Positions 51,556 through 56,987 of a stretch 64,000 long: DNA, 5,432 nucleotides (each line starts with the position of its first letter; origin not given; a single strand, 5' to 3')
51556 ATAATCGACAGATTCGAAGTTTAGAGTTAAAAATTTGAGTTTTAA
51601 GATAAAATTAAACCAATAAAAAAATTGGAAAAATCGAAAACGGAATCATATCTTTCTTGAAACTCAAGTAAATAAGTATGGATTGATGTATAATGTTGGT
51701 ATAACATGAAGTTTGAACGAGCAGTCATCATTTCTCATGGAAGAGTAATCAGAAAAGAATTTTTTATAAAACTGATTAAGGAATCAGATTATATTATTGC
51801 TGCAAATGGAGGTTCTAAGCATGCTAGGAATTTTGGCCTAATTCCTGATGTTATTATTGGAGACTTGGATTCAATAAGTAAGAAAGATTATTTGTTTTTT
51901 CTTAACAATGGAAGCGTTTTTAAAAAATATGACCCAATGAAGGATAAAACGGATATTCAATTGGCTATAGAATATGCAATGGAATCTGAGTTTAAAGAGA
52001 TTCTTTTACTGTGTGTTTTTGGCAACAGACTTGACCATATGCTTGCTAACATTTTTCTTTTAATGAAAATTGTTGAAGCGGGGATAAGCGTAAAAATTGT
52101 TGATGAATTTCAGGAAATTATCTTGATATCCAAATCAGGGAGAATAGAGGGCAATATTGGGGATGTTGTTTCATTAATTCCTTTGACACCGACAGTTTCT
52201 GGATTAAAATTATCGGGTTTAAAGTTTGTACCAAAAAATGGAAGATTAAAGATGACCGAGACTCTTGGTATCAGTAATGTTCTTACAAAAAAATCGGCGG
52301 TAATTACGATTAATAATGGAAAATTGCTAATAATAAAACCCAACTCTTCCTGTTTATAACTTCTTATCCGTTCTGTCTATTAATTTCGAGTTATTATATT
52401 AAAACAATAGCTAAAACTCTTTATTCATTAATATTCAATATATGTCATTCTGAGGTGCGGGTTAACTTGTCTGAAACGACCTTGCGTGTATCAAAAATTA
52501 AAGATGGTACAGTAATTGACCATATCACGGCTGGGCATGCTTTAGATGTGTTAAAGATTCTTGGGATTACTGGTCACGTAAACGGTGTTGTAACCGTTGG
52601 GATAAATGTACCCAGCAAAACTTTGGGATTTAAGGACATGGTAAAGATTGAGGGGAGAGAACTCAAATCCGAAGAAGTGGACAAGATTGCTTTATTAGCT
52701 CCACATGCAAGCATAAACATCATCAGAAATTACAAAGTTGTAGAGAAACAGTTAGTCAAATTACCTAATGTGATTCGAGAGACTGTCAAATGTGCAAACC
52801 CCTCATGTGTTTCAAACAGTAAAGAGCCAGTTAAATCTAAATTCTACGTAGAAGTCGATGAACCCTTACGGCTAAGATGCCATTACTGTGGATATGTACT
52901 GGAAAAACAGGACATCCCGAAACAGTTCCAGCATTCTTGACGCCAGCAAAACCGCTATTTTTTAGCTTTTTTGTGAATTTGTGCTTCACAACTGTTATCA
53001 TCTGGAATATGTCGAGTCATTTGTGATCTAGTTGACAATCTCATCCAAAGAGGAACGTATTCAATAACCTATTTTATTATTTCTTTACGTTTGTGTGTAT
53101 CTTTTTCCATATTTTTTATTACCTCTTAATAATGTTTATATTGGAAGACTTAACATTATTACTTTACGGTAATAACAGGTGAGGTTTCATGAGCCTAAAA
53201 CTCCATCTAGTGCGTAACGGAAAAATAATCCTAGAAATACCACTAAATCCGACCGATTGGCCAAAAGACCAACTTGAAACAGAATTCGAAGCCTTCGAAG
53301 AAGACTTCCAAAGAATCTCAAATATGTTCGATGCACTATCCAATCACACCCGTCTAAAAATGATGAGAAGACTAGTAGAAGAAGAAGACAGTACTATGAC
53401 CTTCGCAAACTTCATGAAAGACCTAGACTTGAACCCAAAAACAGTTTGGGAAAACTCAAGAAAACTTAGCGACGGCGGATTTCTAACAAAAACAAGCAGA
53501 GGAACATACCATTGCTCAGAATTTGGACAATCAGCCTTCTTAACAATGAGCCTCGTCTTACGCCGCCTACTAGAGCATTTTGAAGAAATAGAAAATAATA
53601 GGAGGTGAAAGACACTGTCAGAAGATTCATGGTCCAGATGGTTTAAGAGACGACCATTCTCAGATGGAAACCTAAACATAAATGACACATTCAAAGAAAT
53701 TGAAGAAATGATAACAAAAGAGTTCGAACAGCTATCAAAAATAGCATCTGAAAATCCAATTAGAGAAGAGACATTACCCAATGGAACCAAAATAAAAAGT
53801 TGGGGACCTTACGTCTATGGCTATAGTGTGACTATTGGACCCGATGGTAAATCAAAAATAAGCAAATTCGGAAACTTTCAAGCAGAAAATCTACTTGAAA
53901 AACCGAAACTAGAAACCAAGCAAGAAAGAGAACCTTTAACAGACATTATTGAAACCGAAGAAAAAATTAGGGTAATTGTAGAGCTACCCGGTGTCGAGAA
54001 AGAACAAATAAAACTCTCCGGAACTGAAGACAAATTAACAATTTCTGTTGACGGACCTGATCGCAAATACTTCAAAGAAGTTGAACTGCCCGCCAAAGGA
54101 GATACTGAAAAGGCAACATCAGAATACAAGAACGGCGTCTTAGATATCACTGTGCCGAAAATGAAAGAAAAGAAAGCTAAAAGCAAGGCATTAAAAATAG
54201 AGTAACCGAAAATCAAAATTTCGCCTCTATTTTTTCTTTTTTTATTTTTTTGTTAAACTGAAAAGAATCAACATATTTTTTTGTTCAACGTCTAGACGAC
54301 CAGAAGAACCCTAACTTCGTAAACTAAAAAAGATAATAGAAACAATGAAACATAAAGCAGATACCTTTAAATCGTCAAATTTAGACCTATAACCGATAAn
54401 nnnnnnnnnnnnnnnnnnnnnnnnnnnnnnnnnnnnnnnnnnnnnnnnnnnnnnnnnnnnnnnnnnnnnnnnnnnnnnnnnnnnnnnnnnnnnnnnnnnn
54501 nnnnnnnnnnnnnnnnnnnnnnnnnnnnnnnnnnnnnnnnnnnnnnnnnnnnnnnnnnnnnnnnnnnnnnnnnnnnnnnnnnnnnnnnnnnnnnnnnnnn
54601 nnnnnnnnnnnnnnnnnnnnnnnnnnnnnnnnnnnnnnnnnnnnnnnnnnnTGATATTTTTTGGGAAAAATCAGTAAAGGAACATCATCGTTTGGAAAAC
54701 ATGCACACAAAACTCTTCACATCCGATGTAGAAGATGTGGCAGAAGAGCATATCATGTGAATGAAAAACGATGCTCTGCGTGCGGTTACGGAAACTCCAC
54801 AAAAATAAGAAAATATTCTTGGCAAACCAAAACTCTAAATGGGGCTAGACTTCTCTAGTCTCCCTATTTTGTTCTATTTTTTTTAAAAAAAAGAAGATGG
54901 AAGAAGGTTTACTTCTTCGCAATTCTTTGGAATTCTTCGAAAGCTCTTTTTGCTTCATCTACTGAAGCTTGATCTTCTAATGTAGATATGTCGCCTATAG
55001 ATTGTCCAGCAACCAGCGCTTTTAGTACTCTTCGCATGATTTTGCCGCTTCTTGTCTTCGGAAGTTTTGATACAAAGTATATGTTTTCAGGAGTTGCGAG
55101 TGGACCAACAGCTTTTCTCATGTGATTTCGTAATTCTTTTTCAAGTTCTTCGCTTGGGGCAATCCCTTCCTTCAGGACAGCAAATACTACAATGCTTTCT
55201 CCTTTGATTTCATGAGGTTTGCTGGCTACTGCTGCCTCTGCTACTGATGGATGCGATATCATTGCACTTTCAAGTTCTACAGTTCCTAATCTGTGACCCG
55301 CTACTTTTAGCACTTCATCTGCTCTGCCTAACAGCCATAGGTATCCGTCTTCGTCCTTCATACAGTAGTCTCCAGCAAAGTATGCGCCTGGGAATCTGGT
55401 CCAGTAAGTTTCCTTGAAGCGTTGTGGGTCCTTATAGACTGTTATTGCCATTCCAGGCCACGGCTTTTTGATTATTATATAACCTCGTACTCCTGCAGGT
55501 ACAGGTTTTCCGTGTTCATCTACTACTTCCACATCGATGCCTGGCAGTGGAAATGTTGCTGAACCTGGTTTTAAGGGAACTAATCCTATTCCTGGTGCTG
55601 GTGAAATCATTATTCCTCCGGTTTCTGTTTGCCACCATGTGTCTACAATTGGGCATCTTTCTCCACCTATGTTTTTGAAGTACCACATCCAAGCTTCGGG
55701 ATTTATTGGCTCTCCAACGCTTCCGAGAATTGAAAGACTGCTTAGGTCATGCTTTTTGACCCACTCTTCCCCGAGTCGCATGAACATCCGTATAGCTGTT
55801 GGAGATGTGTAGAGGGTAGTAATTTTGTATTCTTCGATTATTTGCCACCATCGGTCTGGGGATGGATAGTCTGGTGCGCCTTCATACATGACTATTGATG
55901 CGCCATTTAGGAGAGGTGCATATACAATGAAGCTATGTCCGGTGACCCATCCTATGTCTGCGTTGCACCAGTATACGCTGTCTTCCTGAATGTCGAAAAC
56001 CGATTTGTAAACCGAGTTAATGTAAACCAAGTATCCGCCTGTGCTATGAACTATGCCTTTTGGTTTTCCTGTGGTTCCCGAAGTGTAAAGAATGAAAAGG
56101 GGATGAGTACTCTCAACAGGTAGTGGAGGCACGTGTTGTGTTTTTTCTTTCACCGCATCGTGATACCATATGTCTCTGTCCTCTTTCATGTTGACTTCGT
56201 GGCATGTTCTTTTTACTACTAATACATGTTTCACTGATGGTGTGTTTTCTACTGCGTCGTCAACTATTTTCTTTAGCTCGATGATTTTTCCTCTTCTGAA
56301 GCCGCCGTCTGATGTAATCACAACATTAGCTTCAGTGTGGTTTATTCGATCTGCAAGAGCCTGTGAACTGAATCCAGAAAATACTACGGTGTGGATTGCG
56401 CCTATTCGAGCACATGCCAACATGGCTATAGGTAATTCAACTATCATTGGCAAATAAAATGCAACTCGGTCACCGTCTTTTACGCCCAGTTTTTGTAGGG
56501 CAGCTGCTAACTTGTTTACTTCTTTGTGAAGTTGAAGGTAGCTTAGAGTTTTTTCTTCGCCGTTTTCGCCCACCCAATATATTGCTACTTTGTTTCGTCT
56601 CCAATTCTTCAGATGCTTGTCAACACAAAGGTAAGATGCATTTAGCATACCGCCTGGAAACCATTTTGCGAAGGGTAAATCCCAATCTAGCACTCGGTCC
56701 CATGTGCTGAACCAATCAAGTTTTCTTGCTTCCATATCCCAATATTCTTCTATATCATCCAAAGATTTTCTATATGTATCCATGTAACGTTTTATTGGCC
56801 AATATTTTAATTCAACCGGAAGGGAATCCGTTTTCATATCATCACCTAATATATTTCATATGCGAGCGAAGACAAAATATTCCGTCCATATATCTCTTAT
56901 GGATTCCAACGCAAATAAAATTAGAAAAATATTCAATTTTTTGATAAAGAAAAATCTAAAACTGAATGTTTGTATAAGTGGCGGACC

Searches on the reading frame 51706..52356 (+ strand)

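Call 24: search_protein_families(library=pfam, proteins=[window:51706-52356:+], max_evalue=0.001)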
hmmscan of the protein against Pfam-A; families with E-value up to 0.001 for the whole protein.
window:51706-52356:+ (217 aa): 3 families
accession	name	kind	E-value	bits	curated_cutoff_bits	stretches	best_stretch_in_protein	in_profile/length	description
PF04263.21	TPK_catalytic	-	3.6e-29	101.4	30.7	1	22-130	3-112/113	Thiamin pyrophosphokinase, catalytic domain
PF04265.19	TPK_B1_binding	-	1.4e-09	37.8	22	1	151-207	10-67/67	Thiamin pyrophosphokinase, vitamin B1 binding domain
PF01973.23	MptE-like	-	0.00062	20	34.6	0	4-64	26-88/171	6-hydroxymethylpterin diphosphokinase MptE-like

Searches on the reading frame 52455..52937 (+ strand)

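Call 24: search_protein_families(library=pfam, proteins=[window:52455-52937:+], max_evalue=0.001)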
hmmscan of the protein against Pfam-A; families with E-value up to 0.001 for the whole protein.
window:52455-52937:+ (161 aa): 2 families
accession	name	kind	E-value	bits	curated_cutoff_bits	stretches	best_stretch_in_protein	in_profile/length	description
PF01948.23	PyrI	-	1.8e-32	111.8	25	1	10-101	1-92/93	Aspartate carbamoyltransferase regulatory chain, allosteric domain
PF02748.20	PyrI_C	-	3.3e-17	62.5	23.4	1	107-154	2-48/48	Aspartate carbamoyltransferase regulatory chain, metal binding domain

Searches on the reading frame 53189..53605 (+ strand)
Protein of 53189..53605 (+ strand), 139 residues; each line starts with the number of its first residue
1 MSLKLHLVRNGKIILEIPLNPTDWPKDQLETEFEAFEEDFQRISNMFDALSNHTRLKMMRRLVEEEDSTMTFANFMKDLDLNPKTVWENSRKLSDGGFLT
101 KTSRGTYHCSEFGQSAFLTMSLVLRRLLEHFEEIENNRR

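Call 24: search_protein_families(library=pfam, proteins=[window:53189-53605:+], max_evalue=0.001)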
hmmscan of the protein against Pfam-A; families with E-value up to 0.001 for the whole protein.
window:53189-53605:+ (139 aa): 1 family
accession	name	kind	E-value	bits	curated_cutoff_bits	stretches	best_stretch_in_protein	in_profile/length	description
PF24038.1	DUF7347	-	4.7e-05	24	27.6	1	45-87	3-45/77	Domain of unknown function (DUF7347)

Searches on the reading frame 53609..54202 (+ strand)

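Call 24: search_protein_families(library=pfam, proteins=[window:53609-54202:+], max_evalue=0.001)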
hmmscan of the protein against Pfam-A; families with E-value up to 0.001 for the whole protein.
window:53609-54202:+ (198 aa): 2 families
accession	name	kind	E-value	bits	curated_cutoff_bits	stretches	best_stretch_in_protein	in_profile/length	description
PF00011.27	HSP20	-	1.3e-10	41.8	20.8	1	112-197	1-101/102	Hsp20/alpha crystallin family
PF17886.7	ArsA_HSP20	-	8.1e-06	25.8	22.5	1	119-181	3-62/63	HSP20-like domain found in ArsA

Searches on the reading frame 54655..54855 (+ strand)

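Call 24: search_protein_families(library=pfam, proteins=[window:54655-54855:+], max_evalue=0.001)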
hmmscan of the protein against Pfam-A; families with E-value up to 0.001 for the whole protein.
window:54655-54855:+ (67 aa): 1 family
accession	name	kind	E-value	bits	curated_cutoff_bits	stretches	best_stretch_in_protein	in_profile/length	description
PF01907.25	Ribosomal_L37e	-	3.9e-24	84.9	27.6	1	7-60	1-52/53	Ribosomal protein L37e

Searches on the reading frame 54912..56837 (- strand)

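Call 24: search_protein_families(library=pfam, proteins=[window:54912-56837:-], max_evalue=0.001)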
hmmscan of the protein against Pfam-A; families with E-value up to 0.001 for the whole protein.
window:54912-56837:- (642 aa): 3 families
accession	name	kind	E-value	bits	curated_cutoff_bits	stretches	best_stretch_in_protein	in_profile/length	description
PF00501.34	AMP-binding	-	1e-91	308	29.9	1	77-460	6-378/384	AMP-binding enzyme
PF13193.12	AMP-binding_C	-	1.9e-25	90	24.5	1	521-599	1-76/76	AMP-binding enzyme C-terminal domain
PF16177.11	ACAS_N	-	3.2e-19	68.9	27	1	18-71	1-55/55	Acetyl-coenzyme A synthetase N-terminus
